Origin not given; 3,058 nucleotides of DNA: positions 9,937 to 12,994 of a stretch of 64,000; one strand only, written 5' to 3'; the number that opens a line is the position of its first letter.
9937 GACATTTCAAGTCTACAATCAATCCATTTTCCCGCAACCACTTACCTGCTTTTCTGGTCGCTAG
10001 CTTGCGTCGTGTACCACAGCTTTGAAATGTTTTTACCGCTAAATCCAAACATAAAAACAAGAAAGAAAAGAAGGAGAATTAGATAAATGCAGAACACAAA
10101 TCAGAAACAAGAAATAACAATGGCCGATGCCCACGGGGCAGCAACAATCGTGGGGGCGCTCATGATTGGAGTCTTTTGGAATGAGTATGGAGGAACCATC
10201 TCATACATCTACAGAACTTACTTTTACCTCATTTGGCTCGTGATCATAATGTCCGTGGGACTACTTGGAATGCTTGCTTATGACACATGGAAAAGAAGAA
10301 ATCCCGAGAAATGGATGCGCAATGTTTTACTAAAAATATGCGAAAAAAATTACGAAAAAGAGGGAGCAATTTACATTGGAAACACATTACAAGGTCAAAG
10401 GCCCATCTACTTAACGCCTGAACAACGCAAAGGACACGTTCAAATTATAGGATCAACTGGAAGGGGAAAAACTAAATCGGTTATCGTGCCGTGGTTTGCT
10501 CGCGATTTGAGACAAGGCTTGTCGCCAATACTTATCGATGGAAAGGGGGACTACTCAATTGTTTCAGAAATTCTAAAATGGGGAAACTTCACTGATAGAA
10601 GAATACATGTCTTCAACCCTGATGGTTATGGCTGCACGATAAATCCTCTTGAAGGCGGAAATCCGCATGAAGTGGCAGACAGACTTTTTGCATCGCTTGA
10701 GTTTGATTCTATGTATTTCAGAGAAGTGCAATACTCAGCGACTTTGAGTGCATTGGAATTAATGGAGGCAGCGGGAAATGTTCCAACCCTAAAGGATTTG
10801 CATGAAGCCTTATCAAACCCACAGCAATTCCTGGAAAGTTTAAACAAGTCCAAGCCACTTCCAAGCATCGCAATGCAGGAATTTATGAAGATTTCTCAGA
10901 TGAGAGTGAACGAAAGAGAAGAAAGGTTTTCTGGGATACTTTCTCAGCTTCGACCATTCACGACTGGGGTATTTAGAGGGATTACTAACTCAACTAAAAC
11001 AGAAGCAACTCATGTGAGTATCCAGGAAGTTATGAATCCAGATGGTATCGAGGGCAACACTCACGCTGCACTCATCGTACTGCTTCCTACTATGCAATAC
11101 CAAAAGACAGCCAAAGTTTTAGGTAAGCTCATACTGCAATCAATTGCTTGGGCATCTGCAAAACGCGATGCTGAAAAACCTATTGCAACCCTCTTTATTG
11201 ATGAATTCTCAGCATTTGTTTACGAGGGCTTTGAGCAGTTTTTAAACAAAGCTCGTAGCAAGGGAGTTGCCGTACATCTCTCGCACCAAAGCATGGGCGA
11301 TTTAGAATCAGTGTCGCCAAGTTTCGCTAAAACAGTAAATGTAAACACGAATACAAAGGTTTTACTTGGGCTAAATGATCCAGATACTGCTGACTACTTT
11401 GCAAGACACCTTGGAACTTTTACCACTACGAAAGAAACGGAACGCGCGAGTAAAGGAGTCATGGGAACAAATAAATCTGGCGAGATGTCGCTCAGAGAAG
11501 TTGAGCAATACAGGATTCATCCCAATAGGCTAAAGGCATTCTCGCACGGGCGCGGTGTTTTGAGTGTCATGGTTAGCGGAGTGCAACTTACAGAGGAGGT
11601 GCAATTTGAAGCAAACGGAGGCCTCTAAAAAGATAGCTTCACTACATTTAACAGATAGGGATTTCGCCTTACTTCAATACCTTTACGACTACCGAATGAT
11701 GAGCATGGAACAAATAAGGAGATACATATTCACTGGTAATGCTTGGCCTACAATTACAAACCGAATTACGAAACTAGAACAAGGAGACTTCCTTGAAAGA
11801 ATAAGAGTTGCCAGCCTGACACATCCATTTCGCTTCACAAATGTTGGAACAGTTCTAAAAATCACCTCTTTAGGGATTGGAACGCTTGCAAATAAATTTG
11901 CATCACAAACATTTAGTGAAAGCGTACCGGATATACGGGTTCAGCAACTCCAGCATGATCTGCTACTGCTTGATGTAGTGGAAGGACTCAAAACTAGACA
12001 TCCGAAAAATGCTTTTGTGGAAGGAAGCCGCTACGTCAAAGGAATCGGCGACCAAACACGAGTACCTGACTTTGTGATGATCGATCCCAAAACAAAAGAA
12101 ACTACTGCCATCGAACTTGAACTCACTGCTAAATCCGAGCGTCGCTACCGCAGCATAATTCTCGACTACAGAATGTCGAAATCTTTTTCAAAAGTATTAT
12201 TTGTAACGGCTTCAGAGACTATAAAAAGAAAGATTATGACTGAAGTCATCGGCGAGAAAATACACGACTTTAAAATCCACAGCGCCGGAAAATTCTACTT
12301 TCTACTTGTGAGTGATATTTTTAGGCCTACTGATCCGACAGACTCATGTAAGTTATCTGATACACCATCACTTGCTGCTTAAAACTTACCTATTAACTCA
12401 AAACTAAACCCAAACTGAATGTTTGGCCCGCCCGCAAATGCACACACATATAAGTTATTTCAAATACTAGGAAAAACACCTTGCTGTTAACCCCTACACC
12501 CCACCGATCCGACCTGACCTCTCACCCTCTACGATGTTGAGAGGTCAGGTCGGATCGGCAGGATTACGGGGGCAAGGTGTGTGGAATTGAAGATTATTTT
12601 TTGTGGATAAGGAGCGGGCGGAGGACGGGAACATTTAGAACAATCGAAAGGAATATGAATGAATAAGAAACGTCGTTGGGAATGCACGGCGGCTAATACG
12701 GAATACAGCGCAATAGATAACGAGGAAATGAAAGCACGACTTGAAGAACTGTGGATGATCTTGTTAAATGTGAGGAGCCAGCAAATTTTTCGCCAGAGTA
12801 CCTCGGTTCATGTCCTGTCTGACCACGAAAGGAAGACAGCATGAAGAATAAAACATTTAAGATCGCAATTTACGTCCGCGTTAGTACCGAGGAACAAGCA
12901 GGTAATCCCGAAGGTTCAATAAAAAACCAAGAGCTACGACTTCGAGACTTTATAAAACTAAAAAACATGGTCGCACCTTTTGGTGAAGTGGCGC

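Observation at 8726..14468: Compact serine-recombinase island (IME-like) wedged between norB and tRNA-Ala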

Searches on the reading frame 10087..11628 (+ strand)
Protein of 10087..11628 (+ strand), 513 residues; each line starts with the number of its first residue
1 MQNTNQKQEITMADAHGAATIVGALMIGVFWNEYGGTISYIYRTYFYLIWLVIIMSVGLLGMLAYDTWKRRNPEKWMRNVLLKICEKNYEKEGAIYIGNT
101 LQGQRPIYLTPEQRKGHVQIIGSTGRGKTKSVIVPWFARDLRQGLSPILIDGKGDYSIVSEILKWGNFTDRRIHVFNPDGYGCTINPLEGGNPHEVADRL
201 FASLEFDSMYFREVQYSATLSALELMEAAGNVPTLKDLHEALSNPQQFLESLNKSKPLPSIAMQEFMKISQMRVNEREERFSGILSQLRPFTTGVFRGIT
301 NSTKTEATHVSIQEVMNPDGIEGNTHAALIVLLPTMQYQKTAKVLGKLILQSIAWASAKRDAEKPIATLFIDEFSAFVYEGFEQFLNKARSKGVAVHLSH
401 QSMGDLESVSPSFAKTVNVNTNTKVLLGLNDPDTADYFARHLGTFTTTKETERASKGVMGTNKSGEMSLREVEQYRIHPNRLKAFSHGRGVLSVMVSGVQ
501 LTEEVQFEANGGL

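Call 4: search_protein_families(library=pfam, proteins=[window:10087-11628:+], max_evalue=0.01)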
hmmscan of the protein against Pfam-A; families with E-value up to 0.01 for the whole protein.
window:10087-11628:+ (513 aa): 5 families
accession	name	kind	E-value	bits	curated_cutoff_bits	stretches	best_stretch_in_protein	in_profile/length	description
PF12696.13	TraG-D_C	-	1.7e-15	57.5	22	1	368-468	3-107/126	TraM recognition site of TraD and TraG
PF10412.15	TrwB_AAD_bind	-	2.4e-12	46.9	20.5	1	336-495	214-376/387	Type IV secretion-system coupling protein DNA-binding domain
PF02534.20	T4SS-DNA_transf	-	4.7e-09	36.1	20.1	1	90-468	30-408/468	Type IV secretory system Conjugative DNA transfer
PF01935.23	DUF87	-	0.00015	22.4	23.2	1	95-187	1-89/220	Helicase HerA, central domain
PF05872.18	HerA_C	-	0.00025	20.3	22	0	103-184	9-89/502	Helicase HerA-like C-terminal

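Call 10: find_encoding_contigs(protein=window:10087-11628:+, flank=10000, max_places=6)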
Protein window:10087-11628:+ (513 aa): no gene with exactly this product is on record in the collection.

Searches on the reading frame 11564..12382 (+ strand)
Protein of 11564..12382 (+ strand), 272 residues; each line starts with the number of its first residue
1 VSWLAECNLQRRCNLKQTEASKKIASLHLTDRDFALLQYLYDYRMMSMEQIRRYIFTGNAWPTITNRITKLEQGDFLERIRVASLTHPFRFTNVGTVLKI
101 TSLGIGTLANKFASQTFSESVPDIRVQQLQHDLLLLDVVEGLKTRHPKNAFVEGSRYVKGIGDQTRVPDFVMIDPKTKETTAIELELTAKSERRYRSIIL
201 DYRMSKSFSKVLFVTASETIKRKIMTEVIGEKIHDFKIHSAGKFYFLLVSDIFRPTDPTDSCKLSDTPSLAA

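Call 4: search_protein_families(library=pfam, proteins=[window:11564-12382:+], max_evalue=0.01)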
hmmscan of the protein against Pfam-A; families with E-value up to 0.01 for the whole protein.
window:11564-12382:+ (272 aa): 1 family
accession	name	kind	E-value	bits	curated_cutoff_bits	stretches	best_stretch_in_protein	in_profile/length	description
PF21994.1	AGAO-like_N2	-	0.0074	16.9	27.4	0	162-216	19-70/76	AGAO-like N2 domain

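Call 48: search_protein_families(library=pfam, alignment_id=A2, max_evalue=0.1)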
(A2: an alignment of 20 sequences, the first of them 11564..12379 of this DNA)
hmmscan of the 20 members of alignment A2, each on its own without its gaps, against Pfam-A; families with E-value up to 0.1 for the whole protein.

A. member 1, window:11564-12379:+ (272 aa): 3 families
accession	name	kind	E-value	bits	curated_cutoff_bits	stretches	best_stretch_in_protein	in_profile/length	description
PF21994.1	AGAO-like_N2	-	0.0074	16.9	27.4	1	162-216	19-70/76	AGAO-like N2 domain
PF01047.28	MarR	-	0.011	16.1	24.6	1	29-81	1-51/59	MarR family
PF05416.18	Peptidase_C37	-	0.026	13.5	20.2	1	209-255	387-432/535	Southampton virus-type processing peptidase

B. families by the number of members that match (of 20 scanned): 18 families
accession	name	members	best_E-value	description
PF13814.12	Replic_Relax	13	4e-11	Replication-relaxation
PF01047.28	MarR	10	2.7e-07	MarR family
PF13412.12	HTH_24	4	0.00083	Winged helix-turn-helix DNA-binding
PF12802.13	MarR_2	4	0.022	MarR family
PF12840.13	HTH_20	3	3.3e-05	Helix-turn-helix domain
PF21994.1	AGAO-like_N2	3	0.0074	AGAO-like N2 domain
PF01022.26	HTH_5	2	0.04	Bacterial regulatory protein, arsR family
PF01638.23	HxlR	2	0.062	HxlR-like helix-turn-helix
PF13463.12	HTH_27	1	0.0069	Winged helix DNA-binding domain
PF06163.17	DUF977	1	0.011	Bacterial protein of unknown function (DUF977)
PF08461.16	HTH_12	1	0.012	Ribonuclease R winged-helix domain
PF25212.1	HVO_A0114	1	0.016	HVO_A0114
PF08220.18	HTH_DeoR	1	0.024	DeoR-like helix-turn-helix domain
PF05416.18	Peptidase_C37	1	0.026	Southampton virus-type processing peptidase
PF01978.25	TrmB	1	0.061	Sugar-specific transcriptional regulator TrmB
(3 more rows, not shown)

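Call 63: find_homologous_proteins(query=window:11564-12379:+)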
Query window:11564-12379:+ (272 aa): 35 proteins with E <= 0.001 among 401 candidates.
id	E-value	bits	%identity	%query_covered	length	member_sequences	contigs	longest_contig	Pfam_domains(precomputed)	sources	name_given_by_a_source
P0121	3.9e-145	500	87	95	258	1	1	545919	-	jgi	-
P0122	4.3e-145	500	87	95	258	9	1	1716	-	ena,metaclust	metaclust:\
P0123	8.0e-144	496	86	95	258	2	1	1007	-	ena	-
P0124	4.2e-143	493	86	95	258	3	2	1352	-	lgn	-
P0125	2.0e-142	491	86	95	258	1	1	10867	-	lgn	-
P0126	2.9e-141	487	91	90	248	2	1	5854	-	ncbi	-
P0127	1.0e-140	485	86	95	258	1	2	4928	-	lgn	-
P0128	1.1e-124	433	86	84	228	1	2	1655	-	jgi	jgi:hypothetical protein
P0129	1.1e-123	430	86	84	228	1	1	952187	-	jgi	-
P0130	3.1e-115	402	82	83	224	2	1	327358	-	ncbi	ncbi:MAG: hypothetical protein R3A80_11190 [Bdellovibrionota bacterium]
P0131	2.2e-80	288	88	56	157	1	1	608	-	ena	-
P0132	1.1e-59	220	47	89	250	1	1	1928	-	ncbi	-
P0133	1.7e-54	203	45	78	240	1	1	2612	PF13814.13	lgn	-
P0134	1.5e-37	147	36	92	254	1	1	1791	-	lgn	-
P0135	1.9e-36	144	36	88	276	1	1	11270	PF13814.13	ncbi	-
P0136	1.1e-35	141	37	87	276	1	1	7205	PF13814.13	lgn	-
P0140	2.0e-34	137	35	92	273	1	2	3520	PF13814.13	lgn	-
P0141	2.5e-33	134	38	85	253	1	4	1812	PF13814.13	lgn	-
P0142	9.9e-33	132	36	81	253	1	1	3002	PF13814.13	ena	-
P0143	1.3e-32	131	33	84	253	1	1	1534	PF13814.13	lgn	-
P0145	3.8e-32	130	35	84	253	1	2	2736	PF13814.13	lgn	-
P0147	1.9e-31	127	36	80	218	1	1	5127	PF13814.13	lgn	-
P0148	3.5e-30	123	34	86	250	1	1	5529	PF13814.13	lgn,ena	-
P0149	5.6e-30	123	35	87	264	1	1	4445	PF13814.13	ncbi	ncbi:MAG: replication-relaxation family protein [Bdellovibrionota bacterium]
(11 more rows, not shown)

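Call 65: find_encoding_contigs(protein=P0121, flank=10000, max_places=3)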
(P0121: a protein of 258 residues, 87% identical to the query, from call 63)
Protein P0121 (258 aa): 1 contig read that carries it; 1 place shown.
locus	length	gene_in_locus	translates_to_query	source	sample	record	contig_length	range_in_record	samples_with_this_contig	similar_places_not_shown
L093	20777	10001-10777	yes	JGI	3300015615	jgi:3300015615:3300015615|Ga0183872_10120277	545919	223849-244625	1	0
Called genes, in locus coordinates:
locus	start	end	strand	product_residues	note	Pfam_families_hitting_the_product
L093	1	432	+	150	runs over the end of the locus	PF01814:Hemerythrin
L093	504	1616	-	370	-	PF05940:NnrS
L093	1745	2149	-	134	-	PF02082:Rrf2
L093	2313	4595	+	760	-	PF22085:NorB_cytochrome_c-like, PF00115:COX1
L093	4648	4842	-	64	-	-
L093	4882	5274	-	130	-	PF01272:GreA_GreB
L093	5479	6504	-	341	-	PF00022:Actin (weak), PF06723:MreB_Mbl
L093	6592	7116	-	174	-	PF00903:Glyoxalase, PF22677:Ble-like_N (weak)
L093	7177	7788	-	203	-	-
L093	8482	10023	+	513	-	PF02534:T4SS-DNA_transf, PF01935:DUF87 (weak), PF10412:TrwB_AAD_bind, PF12696:TraG-D_C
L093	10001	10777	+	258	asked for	-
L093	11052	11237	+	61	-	-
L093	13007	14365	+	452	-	PF01546:Peptidase_M20, PF07687:M20_dimer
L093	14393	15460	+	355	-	-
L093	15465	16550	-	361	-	-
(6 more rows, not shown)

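Call 66: find_encoding_contigs(protein=P0130, flank=10000, max_places=3)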
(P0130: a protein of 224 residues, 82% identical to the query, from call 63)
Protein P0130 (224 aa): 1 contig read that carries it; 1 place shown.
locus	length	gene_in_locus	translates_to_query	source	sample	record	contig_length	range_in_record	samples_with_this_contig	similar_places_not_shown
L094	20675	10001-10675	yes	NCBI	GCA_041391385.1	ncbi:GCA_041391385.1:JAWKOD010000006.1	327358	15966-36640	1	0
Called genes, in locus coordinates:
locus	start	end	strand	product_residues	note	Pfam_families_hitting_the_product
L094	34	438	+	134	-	PF05973:Gp49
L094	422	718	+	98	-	PF13443:HTH_26 (faint), PF13560:HTH_31, PF12844:HTH_19, PF01381:HTH_3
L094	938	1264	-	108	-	-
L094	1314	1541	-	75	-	PF04986:Y2_Tnp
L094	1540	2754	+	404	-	PF00496:SBP_bac_5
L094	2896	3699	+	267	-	-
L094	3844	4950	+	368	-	PF13365:Trypsin_2, PF00089:Trypsin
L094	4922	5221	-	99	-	-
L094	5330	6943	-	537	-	PF14319:Zn_Tnp_IS91, PF04986:Y2_Tnp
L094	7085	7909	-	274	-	-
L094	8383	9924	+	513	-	PF02534:T4SS-DNA_transf, PF10412:TrwB_AAD_bind, PF12696:TraG-D_C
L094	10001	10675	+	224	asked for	-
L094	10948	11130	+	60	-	-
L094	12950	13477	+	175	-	-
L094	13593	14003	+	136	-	-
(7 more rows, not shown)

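Call 80: predict_structure(alignment_id=A4)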
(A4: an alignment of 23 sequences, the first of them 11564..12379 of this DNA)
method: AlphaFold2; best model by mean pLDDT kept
length: 272 residues; sequences in the alignment: 23
mean_pLDDT: 83.2   pTM: 0.78
mean pLDDT of the five models: 83.2, 83.0, 82.1, 82.0, 81.1
residues with pLDDT >= 90: 162; 70-90: 60; 50-70: 13; < 50: 37
segments of 3 or more residues with pLDDT < 50: 1-22, 257-263, 265-272
pLDDT, mean of each block of 10 residues (from residue 1): 44 43 68 96 94 95 96 95 85 91 93 83 85 95 94 87 81 95 95 94 92 95 91 74 92 63 41 30
secondary structure, 60 per line:
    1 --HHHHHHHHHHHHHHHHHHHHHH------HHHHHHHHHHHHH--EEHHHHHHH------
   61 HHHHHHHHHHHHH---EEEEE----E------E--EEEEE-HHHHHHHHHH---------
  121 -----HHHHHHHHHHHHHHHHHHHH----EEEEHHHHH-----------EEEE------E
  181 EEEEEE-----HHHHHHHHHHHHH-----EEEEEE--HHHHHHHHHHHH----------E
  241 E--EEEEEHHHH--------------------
elements in order: H3-24 H31-43 H48-54 H61-73 E77-81 E96-100 H102-111 H126-145 E150-153 H154-158 E170-173 E180-186 H192-204 E210-215 H218-229 E244-248 H249-252

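Call 84: fold_search(model_id=the predicted structure, library=pdb)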
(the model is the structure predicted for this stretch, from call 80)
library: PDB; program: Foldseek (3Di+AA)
matches with E <= 10: 812; with E <= 0.001: 0
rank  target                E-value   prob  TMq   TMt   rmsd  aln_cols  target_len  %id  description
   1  4ld5_C                3.8e-03  1.00  0.27  0.50  17.3       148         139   18  Crystal structure of MepR Q18P mutant from multidrug resistant S. aureus clinical isolate (released 2013-09-11)
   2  8q44_B                4.0e-03  0.85  0.32  0.21  15.3       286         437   13  Crystal structure of cA4-bound Can2 (E364R) in complex with oligo-T DNA (released 2023-11-22)
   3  8q41_B                1.0e-02  0.93  0.28  0.19   8.6       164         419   11  Crystal structure of Can2 (E341A) bound to cA4 and TTTAAA ssDNA (released 2023-11-22)
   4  5fb2_A                1.3e-02  0.98  0.25  0.47  18.2       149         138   18  S. aureus MepR F27L Mutant bound to oligodeoxyribonucleotide (released 2016-12-14)
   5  4ld5_A                1.4e-02  0.98  0.27  0.50  17.3       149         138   19  Crystal structure of MepR Q18P mutant from multidrug resistant S. aureus clinical isolate (released 2013-09-11)
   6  1d02_A                1.6e-02  0.63  0.20  0.26  11.2       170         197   11  CRYSTAL STRUCTURE OF MUNI RESTRICTION ENDONUCLEASE IN COMPLEX WITH COGNATE DNA (released 2000-03-08)
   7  8q44_A                1.6e-02  0.28  0.22  0.15  14.8       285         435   14  Crystal structure of cA4-bound Can2 (E364R) in complex with oligo-T DNA (released 2023-11-22)
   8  4l9t_A                1.7e-02  0.97  0.25  0.46  18.1       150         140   18  Crystal structure of MepR F27L mutant from multidrug resistant S. aureus clinical isolate (released 2013-09-11)
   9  8ylh_A                1.8e-02  0.96  0.25  0.40  17.8       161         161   16  Crystal structure of Pectobacterium atrosepticum PecS (released 2024-11-13)
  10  3u1d_B                1.9e-02  0.96  0.28  0.48  12.4       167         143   14  The structure of a protein with a GntR superfamily winged-helix-turn-helix domain from Halomicrobium mukohataei. (released 2011-12-07)
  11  8z4i_A                1.9e-02  0.82  0.31  0.23  11.1       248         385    8  crystal structure of Cdn1 in complex with cA3 (released 2026-02-04)
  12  4lll_O                2.1e-02  0.97  0.26  0.49  17.8       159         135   16  Crystal structure of S. aureus MepR-DNA complex (released 2014-05-14)
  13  4ld5_E                2.2e-02  0.96  0.25  0.47  16.9       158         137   16  Crystal structure of MepR Q18P mutant from multidrug resistant S. aureus clinical isolate (released 2013-09-11)
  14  6o8o_B                2.5e-02  0.99  0.25  0.55   5.1       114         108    8  Crystal Structure of C9S disulfide state of Sulfide-responsive transcriptional repressor (SqrR) from Rhodobacter capsu (released 2020-04-01)
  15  5f6f_A                2.5e-02  0.93  0.23  0.43  16.9       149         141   18  S. aureus MepR G34R Mutant (released 2016-12-07)
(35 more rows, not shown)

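Call 92: search_dna_similar(query=window:11564-12379:+, collection=plasmids, mode=protein, max_evalue=0.001, max_rows=12)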
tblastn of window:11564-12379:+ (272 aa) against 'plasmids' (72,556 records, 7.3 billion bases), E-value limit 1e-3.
No match.

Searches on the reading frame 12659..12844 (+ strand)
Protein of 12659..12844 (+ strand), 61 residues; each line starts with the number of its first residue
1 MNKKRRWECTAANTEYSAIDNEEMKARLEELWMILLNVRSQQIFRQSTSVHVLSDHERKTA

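Call 4: search_protein_families(library=pfam, proteins=[window:12659-12844:+], max_evalue=0.01)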
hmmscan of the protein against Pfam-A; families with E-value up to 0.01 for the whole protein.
window:12659-12844:+ (61 aa): 0 families
